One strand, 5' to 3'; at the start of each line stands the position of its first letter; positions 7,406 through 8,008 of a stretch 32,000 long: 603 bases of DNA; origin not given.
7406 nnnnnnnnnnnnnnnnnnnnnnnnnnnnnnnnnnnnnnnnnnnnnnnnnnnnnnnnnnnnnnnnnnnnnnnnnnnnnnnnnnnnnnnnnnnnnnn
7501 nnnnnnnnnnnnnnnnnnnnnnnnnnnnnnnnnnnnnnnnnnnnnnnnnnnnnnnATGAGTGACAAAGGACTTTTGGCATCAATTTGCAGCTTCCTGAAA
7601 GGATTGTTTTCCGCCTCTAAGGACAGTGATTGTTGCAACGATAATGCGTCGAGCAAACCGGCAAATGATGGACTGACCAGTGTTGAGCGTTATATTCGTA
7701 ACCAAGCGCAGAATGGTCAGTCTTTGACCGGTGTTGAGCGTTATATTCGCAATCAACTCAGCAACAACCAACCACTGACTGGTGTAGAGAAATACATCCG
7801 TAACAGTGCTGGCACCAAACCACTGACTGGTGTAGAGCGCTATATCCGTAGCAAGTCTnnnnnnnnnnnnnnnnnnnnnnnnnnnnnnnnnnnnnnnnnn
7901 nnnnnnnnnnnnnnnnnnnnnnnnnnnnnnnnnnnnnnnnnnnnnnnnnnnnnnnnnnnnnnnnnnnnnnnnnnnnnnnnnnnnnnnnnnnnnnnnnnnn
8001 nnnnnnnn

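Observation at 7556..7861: Unrecognised 101-aa protein with four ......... repeats, an independent transcription unit inside the formaldehyde-fixation cluster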

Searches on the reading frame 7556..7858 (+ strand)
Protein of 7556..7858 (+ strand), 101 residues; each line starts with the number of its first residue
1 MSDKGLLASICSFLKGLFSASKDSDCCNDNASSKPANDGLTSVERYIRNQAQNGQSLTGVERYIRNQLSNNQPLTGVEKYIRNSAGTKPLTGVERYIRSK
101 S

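Call 5: search_protein_families(library=pfam, proteins=[window:7556-7858:+], max_evalue=0.01)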
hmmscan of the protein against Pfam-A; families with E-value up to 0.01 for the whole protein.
window:7556-7858:+ (101 aa): 0 families

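Call 6: search_protein_families(library=ncbifam, proteins=[window:7556-7858:+], max_evalue=1)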
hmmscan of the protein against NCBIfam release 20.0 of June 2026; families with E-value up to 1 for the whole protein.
window:7556-7858:+ (101 aa): 0 families

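Call 7: find_homologous_proteins(query=window:7556-7858:+, max_evalue=0.01)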
Query window:7556-7858:+ (101 aa): 134 proteins with E <= 0.01 among 146 candidates; the best 120 are listed.
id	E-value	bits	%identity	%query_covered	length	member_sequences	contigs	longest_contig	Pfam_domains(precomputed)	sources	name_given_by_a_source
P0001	2.0e-59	215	100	100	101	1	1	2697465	-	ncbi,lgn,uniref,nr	ncbi:hypothetical protein Q7C_1680 [Methylophaga frappieri]|uniref:Uncharacterized protein n=1 Tax=M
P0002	2.1e-42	161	71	100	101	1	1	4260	-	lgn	-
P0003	9.3e-42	159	72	100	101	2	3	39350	-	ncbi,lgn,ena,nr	ncbi:MAG: hypothetical protein R3341_03555 [Methylophaga sp.]|nr:hypothetical protein [Methylophaga 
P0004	1.6e-41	158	73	100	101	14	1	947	-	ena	-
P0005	2.1e-41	158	72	100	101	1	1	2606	-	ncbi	-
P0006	2.1e-41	158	72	100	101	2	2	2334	-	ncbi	-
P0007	3.1e-41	157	72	98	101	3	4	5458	-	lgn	-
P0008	4.3e-41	157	74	100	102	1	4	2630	-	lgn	-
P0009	8.1e-41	156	71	100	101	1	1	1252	-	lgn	-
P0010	9.0e-41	156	71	100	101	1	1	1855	-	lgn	-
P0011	1.7e-39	152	70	100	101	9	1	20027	-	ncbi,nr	ncbi:MAG: hypothetical protein RQ732_03680 [Methylophaga sp.]|nr:hypothetical protein [Methylophaga 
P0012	4.4e-39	150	72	99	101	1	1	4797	-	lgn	-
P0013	2.7e-38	148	73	99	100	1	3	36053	-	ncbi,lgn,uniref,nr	ncbi:hypothetical protein MPL1_01807 [Methylophaga lonarensis MPL]|uniref:Uncharacterized protein n=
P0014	4.1e-38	147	70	100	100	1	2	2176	-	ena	-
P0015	5.6e-38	147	70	100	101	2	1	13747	-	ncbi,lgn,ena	-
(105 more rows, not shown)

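Call 13: find_related_loci(query=A1, collection=genome_contigs, flank=6000)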
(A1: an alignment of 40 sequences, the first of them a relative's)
Query A1 (101 aa) in genome_contigs; peptide patterns used: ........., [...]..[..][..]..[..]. (x = any residue, [..] = any of these).
79 stretches matched a pattern; 56 encode a relative of the query (tblastn E <= 1e-3); 56 distinct loci.
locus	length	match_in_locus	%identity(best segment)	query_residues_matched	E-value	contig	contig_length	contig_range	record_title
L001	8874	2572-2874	72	1-101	4e-48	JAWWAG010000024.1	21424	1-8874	MAG: Methylophaga sp. isolate HN14.bin.50 k141_430171_length_21424_cov_114.6244, whole genome shotgun sequence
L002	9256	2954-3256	72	1-101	4e-48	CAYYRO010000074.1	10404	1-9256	MAG TPA_asm: uncultured Methylophaga sp. isolate SRP304980_co1_193 genome assembly, contig: NODE_4543_length_10404_cov_7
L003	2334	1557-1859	72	1-101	7e-48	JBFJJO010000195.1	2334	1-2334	MAG: Methylophaga sp. isolate Mix_sand17.2022.03.D.25 k141_825275_length_2334_cov_9.0000, whole genome shotgun sequence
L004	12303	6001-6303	72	1-101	4e-46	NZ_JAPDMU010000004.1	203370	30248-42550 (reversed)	Methylophaga sp. OBS3 NODE_5_length_203370_cov_12.435518, whole genome shotgun sequence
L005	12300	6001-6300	73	1-100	6e-45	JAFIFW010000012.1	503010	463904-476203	MAG: Methylophaga sp. isolate coassembly_bin.73 k141_49427, whole genome shotgun sequence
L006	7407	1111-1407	73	1-100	4e-44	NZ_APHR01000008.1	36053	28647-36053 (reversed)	Methylophaga lonarensis MPL Contig08, whole genome shotgun sequence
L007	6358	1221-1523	70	1-101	5e-44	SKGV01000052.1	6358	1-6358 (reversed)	MAG: Methylophaga sp. isolate CSBr16_17 CSBr16-18458, whole genome shotgun sequence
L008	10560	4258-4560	72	1-101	1e-43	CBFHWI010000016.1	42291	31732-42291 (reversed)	MAG: Methylophaga sp. isolate Co_bin_337_strict genome assembly, contig: Co_bin_337_strict_c16, whole genome shotgun seq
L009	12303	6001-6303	71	1-101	2e-43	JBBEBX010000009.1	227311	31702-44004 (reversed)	MAG: Methylophaga sp. isolate LejiaF_48_60 Lejia_F_77_length_227311_cov_37, whole genome shotgun sequence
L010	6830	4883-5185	72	1-101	3e-43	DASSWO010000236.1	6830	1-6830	MAG TPA_asm: Methylophaga sp. isolate SMAG_U625 k141_645672, whole genome shotgun sequence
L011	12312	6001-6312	67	1-101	3e-42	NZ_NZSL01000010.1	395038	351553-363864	MAG: Methylophaga sp. isolate EAC20 37536, whole genome shotgun sequence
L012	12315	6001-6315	68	1-101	3e-42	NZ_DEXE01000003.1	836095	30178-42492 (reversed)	MAG: Methylophaga sp. UBA3192 UBA3192_contig_471, whole genome shotgun sequence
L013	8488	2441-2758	65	1-101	8e-42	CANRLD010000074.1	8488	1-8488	MAG: uncultured Methylophaga sp. isolate Lapin-020__bin44 genome assembly, contig: Lapin-020__NODE_12508_length_8488_cov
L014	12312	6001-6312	67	1-101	4e-42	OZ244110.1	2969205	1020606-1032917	MAG: uncultured Methylophaga sp. isolate dd8ea3c6-6770-4c3f-8512-56ebd133af12 genome assembly, chromosome: 1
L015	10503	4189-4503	64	1-101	5e-40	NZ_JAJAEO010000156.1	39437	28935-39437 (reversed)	Methylophaga pinxianii strain TMB456 NODE_15_length_39339_cov_262.346588, whole genome shotgun sequence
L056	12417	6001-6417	36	40-101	5e-7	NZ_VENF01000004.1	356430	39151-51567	MAG: Methylophaga sp. isolate MES2 c_000000000024, whole genome shotgun sequence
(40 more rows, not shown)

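Call 18: search_protein_families(library=pfam, proteins=[L056:3517-9624:+], max_evalue=0.01)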
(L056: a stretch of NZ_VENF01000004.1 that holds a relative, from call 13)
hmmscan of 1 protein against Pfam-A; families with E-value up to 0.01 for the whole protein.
L056:3517-9624:+ (2036 aa): 5 families
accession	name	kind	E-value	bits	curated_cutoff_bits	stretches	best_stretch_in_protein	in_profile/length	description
PF01627.28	Hpt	-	6.4e-36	122.9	24.6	3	625-703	1-69/84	Hpt domain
PF00072.30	Response_reg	-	3.9e-27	95.1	30.2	1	1912-2021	2-109/111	Response regulator receiver domain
PF01584.24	CheW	-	2.5e-16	60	23.5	1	1750-1883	1-136/138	CheW-like domain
PF02518.31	HATPase_c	-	6e-16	59.3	26.4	1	1609-1745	5-110/111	Histidine kinase-, DNA gyrase B-, and HSP90-like ATPase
PF02895.20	H-kinase_dim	-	0.0067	17.3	23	1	1424-1476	3-60/68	Signal transducing histidine kinase, homodimeric domain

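Call 19: search_protein_representatives(alignment_id=A1)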
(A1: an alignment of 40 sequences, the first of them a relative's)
Query: 40 sequences, 100 profile positions. Proteins with E-value up to 0.001 (for the whole library): 266; up to 1e-10: 104; up to 1e-30: 12. The best 150 are listed.
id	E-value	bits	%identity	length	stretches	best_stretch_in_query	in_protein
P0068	8.3e-41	154.3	-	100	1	1-100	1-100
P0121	2.4e-40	152.8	-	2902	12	28-98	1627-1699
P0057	2.8e-40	152.6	-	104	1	1-100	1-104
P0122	7.7e-38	144.8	-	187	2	1-98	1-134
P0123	1.5e-35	137.5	-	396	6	12-98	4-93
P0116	7.2e-35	135.3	-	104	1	1-99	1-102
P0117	1.4e-34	134.3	-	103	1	1-100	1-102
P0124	2.2e-34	133.7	-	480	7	11-99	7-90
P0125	1.7e-33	130.9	-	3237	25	11-67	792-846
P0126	4.2e-32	126.4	-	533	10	32-99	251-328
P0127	1.0e-31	125.2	-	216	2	18-100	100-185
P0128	2.3e-31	124.0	-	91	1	1-100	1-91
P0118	2.0e-29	117.8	-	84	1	1-83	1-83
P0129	3.5e-29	117.0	-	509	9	30-99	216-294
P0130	5.3e-29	116.4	-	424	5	13-99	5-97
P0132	1.8e-27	111.5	-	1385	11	11-98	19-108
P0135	2.1e-25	104.9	-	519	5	29-99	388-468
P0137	4.2e-25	103.9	-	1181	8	32-98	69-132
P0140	1.5e-23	98.9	-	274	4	38-99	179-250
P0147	1.3e-20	89.5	-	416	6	37-96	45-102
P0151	1.8e-19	85.8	-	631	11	29-84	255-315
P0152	1.9e-19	85.8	-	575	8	28-84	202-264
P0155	5.4e-19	84.3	-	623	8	31-95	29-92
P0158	5.3e-18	81.1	-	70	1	5-83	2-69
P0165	1.5e-17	79.6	-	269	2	26-99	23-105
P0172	1.1e-16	76.9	-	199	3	8-89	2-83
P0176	1.7e-16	76.3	-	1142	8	8-97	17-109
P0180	3.7e-16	75.2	-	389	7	41-99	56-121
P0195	2.1e-13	66.4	-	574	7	26-86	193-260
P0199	4.7e-13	65.3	-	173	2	19-99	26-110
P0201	1.2e-12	64.0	-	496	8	24-97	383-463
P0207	6.4e-12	61.6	-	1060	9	41-98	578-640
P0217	6.8e-11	58.3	-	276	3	32-86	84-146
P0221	2.9e-10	56.3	-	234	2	29-72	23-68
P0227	1.9e-09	53.7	-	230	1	2-100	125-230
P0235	1.1e-08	51.2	-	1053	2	30-87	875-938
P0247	6.3e-08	48.8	-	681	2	26-99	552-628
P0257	2.7e-07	46.8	-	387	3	30-99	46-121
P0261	4.1e-07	46.2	-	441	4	53-82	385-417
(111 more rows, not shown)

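Call 21: search_protein_families(library=pfam, proteins=[P0123, P0124, P0126, P0132, P0137, P0135, P0247, P0235, P0176, P0207], max_evalue=0.01)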
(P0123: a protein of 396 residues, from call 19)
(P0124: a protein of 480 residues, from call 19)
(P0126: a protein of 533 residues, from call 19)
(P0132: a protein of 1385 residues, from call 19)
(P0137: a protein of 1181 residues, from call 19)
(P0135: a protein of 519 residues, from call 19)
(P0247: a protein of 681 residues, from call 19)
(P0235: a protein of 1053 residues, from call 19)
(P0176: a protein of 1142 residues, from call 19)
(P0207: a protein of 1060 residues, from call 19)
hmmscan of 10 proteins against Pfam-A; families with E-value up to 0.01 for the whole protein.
P0123 (396 aa): 0 families

P0124 (480 aa): 0 families

P0126 (533 aa): 0 families

P0132 (1385 aa): 4 families
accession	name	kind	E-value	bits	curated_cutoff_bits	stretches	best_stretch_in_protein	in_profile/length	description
PF18593.6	CdiI_2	-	4.9e-11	43.7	26.7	0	432-492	22-86/91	CdiI immunity protein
PF17107.11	SesA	-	5.2e-07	30.3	26.3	0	454-525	45-115/122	N-terminal domain on NACHT_NTPase and P-loop NTPases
PF20915.2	VPg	-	3.6e-05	24.1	27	0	407-427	16-36/61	Viral genome-linked protein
PF01759.27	NTR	-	0.00012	22.3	21.9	0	389-438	14-63/106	UNC-6/NTR/C345C module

P0137 (1181 aa): 2 families
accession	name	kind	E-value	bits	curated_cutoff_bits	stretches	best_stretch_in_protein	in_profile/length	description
PF18593.6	CdiI_2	-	2.6e-09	38.1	26.7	0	91-149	25-87/91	CdiI immunity protein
PF20915.2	VPg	-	4.4e-06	27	27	0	170-179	27-36/61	Viral genome-linked protein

P0135 (519 aa): 1 family
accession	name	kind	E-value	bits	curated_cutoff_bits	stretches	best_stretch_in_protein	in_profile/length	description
PF12220.14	U1snRNP70_N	-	0.0076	17.2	23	0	56-121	19-86/92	U1 small nuclear ribonucleoprotein of 70kDa MW N terminal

P0247 (681 aa): 1 family
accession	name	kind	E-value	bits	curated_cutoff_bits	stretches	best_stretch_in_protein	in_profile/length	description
PF19109.5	DUF5796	-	0.0076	16.7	36.9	0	575-620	57-102/139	Family of unknown function (DUF5796)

P0235 (1053 aa): 1 family
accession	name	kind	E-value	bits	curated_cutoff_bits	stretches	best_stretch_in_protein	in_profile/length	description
PF01627.28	Hpt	-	7.2e-20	71.5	24.6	2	730-809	1-70/84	Hpt domain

P0176 (1142 aa): 4 families
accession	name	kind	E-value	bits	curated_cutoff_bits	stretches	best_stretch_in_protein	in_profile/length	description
PF20915.2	VPg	-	5.5e-15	55.5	27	0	250-270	17-37/61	Viral genome-linked protein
PF22220.1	QSOX_pErv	-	4.3e-07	31.1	27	0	191-235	22-68/89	Quiescin sulphydryl oxidase pseudo-Erv domain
PF18593.6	CdiI_2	-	3e-06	28.3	26.7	0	147-209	23-89/91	CdiI immunity protein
PF22278.2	DUF6958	-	0.00065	20.4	27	0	34-89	3-58/90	Family of unknown function (DUF6958)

P0207 (1060 aa): 3 families
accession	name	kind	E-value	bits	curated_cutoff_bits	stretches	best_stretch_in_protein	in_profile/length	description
PF20915.2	VPg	-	0.00028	21.2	27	0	546-563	19-36/61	Viral genome-linked protein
PF16244.11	DUF4901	-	0.00032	21.3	27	0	379-422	58-101/148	YcdB, YcdC repeated domain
PF13025.11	DUF3886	-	0.00088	19.8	25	0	736-757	43-64/68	Protein of unknown function (DUF3886)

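Call 22: list_cluster_members(proteins=[P0121, P0125, P0123, P0124, P0126, P0132, P0165, P0227, P0140, P0135])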
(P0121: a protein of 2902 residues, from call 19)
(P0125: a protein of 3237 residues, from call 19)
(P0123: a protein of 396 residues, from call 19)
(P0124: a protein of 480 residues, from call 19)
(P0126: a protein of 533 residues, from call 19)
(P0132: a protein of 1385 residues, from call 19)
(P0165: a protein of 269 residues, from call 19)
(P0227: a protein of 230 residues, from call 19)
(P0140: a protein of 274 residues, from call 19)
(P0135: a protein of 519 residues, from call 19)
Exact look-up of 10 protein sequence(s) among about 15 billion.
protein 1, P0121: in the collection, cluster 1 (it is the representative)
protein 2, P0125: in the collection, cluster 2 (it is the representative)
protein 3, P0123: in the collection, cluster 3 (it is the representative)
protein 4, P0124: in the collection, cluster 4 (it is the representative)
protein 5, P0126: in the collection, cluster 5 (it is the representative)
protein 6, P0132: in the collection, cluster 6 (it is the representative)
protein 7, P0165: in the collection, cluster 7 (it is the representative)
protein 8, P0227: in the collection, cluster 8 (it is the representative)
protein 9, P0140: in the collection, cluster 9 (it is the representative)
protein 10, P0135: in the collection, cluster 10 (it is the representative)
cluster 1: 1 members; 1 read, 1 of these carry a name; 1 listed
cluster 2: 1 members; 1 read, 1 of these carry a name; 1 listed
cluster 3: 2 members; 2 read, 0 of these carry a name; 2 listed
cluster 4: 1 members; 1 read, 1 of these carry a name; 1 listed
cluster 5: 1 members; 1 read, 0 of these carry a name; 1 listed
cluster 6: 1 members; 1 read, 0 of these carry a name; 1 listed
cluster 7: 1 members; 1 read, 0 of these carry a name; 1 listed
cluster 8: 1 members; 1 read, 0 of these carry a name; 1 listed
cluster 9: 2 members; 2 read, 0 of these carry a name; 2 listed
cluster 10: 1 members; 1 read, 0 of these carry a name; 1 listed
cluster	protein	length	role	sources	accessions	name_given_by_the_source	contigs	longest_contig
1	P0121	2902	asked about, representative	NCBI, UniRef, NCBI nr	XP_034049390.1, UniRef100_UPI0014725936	LOW QUALITY PROTEIN: proliferation marker protein Ki-67 [Thalassophryne amazonica] | LOW QUALITY PROTEIN: proliferation marker protein Ki-67 n=1 Tax=Thalassophryne amazonica ...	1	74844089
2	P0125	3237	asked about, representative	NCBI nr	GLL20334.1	putative late blight resistance protein homolog R1B-14 [Ipomoea trifida]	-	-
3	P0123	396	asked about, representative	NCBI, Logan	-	-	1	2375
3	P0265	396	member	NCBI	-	-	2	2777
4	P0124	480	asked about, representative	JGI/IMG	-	hypothetical protein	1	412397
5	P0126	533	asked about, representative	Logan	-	-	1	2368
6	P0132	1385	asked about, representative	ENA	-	-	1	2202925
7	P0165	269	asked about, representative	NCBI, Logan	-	-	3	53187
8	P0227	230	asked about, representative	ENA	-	-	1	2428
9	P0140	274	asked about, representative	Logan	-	-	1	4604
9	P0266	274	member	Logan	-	-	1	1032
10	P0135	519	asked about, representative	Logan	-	-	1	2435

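Call 27: find_homologous_proteins(query=P0124, max_evalue=0.001)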
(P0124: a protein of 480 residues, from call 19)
Query P0124 (480 aa): 160 proteins with E <= 0.001 among 8000 candidates; the best 120 are listed.
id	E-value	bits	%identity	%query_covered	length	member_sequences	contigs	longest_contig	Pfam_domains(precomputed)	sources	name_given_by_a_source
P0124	9.0e-293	989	100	100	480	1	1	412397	-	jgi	jgi:hypothetical protein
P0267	3.1e-71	259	40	95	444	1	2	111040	-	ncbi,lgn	-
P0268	9.9e-69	251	40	95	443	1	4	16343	-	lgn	-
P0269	3.8e-67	245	38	95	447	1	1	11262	-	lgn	-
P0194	6.1e-64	235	38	95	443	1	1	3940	-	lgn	-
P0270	4.1e-63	232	37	96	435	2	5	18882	-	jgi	jgi:hypothetical protein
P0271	2.6e-62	229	39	96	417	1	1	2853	PF14960.12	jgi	jgi:hypothetical protein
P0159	1.0e-61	227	40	95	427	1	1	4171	-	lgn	-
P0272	2.7e-58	216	37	100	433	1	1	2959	-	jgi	jgi:hypothetical protein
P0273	5.2e-58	215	36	96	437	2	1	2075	-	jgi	jgi:hypothetical protein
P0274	3.6e-57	212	39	86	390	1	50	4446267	-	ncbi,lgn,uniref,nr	ncbi:hypothetical protein Metal_3461 [Methylomicrobium album BG8]|uniref:Uncharacterized protein n=2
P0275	6.2e-57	212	37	96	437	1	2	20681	-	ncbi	ncbi:MAG: hypothetical protein ACU83V_10715 [Gammaproteobacteria bacterium]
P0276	7.6e-56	208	37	96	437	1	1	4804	-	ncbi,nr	ncbi:MAG: hypothetical protein LUQ57_00150 [Methylococcaceae bacterium]|nr:hypothetical protein [Met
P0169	1.4e-55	207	38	100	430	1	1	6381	-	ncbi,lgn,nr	ncbi:MAG: hypothetical protein HOP02_16185 [Methylococcaceae bacterium]|nr:hypothetical protein [Met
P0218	1.6e-53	200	37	96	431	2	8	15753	-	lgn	-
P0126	1.0e-43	168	32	92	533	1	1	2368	-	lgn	-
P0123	4.2e-42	163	40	68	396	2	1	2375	-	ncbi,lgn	-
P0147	7.6e-39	152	35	94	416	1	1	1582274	-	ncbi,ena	-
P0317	3.9e-27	114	36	47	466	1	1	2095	PF13426.14,PF08448.17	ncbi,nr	ncbi:MAG: PAS domain-containing protein [Methylococcales bacterium]|nr:PAS domain-containing protein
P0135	3.2e-25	107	29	100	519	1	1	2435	-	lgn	-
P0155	1.9e-23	101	26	98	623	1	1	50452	-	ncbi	ncbi:MAG: hypothetical protein ACU833_01785 [Gammaproteobacteria bacterium]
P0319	8.9e-23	99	31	68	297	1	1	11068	PF19809.5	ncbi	ncbi:MAG: hypothetical protein WAW61_05140 [Methylococcaceae bacterium]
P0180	2.6e-22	98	32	66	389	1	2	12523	-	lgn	-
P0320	3.6e-22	97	30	59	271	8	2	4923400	PF12220.15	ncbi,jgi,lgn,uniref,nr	ncbi:hypothetical protein [Methylovulum psychrotolerans]|jgi:hypothetical protein|uniref:Uncharacter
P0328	1.6e-21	95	30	68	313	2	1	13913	PF19809.5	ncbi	ncbi:MAG: hypothetical protein ACU88J_03435 [Gammaproteobacteria bacterium]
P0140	8.9e-21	93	31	52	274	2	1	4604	PF12220.15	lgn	-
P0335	1.6e-20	92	31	67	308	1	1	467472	-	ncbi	ncbi:hypothetical protein JCM14076_20450 [Methylosoma difficile]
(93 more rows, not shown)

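Call 28: find_encoding_contigs(protein=P0274, flank=8000, max_places=2)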
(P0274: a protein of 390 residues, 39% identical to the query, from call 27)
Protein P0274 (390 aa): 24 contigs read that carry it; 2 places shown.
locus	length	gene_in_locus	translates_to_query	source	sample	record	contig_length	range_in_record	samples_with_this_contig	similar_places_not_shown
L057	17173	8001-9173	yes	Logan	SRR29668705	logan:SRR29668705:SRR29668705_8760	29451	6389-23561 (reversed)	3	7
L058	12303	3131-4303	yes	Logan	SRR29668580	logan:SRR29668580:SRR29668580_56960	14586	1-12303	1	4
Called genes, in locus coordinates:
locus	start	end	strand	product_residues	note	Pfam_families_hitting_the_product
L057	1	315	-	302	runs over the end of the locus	PF00294:PfkB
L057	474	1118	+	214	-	PF02734:Dak2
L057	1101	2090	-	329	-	PF02733:Dak1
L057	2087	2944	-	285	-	PF00702:Hydrolase, PF13344:Hydrolase_6, PF13419:HAD_2 (weak), PF13242:Hydrolase_like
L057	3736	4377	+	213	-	PF00215:OMPdecase, PF00834:Ribul_P_3_epim (weak)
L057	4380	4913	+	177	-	PF13580:SIS_2 (faint), PF01380:SIS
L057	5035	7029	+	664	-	PF00456:Transketolase_N, PF13292:DXP_synthase_N (faint), PF02779:Transket_pyr, PF22613:Transketolase_C_1, PF02780:Transketolase_C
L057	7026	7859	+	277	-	-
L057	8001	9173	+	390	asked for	-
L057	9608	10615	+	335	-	PF00923:TAL_FSA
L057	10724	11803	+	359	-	PF01116:F_bP_aldolase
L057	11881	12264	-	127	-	PF01329:Pterin_4a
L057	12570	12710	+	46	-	-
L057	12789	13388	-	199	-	-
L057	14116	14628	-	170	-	-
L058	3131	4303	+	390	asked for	-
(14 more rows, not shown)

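Call 29: find_encoding_contigs(protein=P0320, flank=8000, max_places=2)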
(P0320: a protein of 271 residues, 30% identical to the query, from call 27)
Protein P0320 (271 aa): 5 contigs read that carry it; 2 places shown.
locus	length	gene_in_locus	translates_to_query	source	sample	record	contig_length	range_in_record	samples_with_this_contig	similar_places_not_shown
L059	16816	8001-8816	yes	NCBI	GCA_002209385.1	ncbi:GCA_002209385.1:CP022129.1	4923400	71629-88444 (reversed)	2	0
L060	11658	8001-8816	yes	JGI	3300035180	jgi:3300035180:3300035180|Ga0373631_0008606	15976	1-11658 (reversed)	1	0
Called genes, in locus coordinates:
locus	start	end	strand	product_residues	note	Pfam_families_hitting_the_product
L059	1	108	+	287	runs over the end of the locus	PF03755:YicC-like_N, PF08340:YicC-like_C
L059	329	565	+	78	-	-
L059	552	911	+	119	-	PF01850:PIN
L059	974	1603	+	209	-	PF02734:Dak2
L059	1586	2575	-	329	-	PF02733:Dak1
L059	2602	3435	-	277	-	PF00702:Hydrolase, PF13344:Hydrolase_6, PF13419:HAD_2 (weak), PF13242:Hydrolase_like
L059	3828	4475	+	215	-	PF00215:OMPdecase, PF00834:Ribul_P_3_epim (weak)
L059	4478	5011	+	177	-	PF13580:SIS_2 (faint), PF01380:SIS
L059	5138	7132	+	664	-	PF00456:Transketolase_N, PF13292:DXP_synthase_N (faint), PF02779:Transket_pyr, PF22613:Transketolase_C_1, PF02780:Transketolase_C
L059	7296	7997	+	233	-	-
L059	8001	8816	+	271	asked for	PF12220:U1snRNP70_N (faint)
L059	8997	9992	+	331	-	PF00923:TAL_FSA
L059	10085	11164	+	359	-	PF01116:F_bP_aldolase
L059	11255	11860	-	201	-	PF12917:YfbR-like, PF13023:HD_3, PF01966:HD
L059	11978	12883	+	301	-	PF02421:FeoB_N (faint), PF03193:RsgA_GTPase (weak), PF01926:MMR_HSR1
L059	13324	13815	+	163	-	-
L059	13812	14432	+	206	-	PF02798:GST_N, PF13417:GST_N_3, PF13409:GST_N_2, PF13410:GST_C_2 (faint)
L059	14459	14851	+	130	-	PF01814:Hemerythrin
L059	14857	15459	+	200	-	PF13532:2OG-FeII_Oxy_2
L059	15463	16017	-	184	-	PF00258:Flavodoxin_1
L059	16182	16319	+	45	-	-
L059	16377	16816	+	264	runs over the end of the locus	PF00149:Metallophos (weak)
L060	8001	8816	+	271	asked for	PF12220:U1snRNP70_N (faint)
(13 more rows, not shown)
